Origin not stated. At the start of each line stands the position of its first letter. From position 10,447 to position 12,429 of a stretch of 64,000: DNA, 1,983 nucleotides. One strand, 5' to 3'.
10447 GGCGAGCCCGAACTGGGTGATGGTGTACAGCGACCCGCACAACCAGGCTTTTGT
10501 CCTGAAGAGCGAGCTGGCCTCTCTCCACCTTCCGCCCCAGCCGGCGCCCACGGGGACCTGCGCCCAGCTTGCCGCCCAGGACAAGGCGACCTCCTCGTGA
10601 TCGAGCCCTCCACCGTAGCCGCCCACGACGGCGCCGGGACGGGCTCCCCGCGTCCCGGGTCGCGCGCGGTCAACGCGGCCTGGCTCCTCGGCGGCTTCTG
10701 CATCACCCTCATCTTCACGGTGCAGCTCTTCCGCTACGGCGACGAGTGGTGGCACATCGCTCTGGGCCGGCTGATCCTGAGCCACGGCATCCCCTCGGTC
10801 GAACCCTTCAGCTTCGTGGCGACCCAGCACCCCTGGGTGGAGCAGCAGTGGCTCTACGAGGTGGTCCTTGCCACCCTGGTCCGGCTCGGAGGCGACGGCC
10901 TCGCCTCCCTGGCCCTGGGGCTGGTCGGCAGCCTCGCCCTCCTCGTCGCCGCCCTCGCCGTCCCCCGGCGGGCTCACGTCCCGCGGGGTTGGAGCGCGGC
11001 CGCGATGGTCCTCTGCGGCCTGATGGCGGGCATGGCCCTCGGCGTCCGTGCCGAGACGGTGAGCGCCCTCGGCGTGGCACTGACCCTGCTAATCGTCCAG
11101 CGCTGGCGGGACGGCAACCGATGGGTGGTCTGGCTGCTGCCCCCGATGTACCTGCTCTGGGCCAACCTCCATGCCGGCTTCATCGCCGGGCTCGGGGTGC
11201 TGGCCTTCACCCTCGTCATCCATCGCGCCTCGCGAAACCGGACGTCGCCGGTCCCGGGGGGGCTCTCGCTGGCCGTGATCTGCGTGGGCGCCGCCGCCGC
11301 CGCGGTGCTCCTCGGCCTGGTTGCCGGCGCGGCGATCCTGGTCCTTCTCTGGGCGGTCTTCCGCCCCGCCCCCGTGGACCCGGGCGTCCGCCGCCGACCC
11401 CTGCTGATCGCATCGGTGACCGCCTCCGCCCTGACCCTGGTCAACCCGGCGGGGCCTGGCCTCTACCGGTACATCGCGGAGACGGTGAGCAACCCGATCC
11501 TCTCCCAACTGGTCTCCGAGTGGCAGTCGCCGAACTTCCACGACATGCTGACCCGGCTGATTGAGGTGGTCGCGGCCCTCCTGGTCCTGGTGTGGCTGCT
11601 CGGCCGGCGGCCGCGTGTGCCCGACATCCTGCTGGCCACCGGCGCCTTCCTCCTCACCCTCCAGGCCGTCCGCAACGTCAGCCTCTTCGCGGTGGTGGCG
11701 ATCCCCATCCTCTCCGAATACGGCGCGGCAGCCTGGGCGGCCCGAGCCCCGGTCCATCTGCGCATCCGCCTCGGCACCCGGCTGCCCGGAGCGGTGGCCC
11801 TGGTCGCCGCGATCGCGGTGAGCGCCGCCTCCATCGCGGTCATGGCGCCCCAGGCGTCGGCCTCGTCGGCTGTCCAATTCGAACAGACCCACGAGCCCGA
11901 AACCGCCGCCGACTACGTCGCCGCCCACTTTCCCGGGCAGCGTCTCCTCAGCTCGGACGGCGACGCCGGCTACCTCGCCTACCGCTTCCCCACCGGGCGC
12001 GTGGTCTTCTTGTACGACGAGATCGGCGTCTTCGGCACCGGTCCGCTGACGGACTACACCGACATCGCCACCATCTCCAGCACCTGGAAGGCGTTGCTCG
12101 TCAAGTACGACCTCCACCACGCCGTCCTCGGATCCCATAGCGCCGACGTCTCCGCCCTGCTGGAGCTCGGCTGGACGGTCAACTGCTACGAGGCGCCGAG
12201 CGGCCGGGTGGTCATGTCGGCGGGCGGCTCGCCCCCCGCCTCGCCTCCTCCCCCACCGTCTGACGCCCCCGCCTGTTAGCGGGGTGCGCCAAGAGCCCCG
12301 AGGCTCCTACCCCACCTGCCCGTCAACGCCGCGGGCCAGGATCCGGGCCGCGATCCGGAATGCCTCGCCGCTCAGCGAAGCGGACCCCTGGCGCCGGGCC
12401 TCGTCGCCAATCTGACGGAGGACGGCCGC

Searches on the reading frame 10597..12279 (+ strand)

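Call 64: search_protein_families(library=pfam, max_evalue=0.1, proteins=[window:10597-12279:+])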
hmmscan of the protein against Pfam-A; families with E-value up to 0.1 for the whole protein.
window:10597-12279:+ (560 aa): 1 family
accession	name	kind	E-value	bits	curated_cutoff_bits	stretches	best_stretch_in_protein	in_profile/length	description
PF19728.4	DUF6220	-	0.011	16.5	29.8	1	314-358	18-62/66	Family of unknown function (DUF6220)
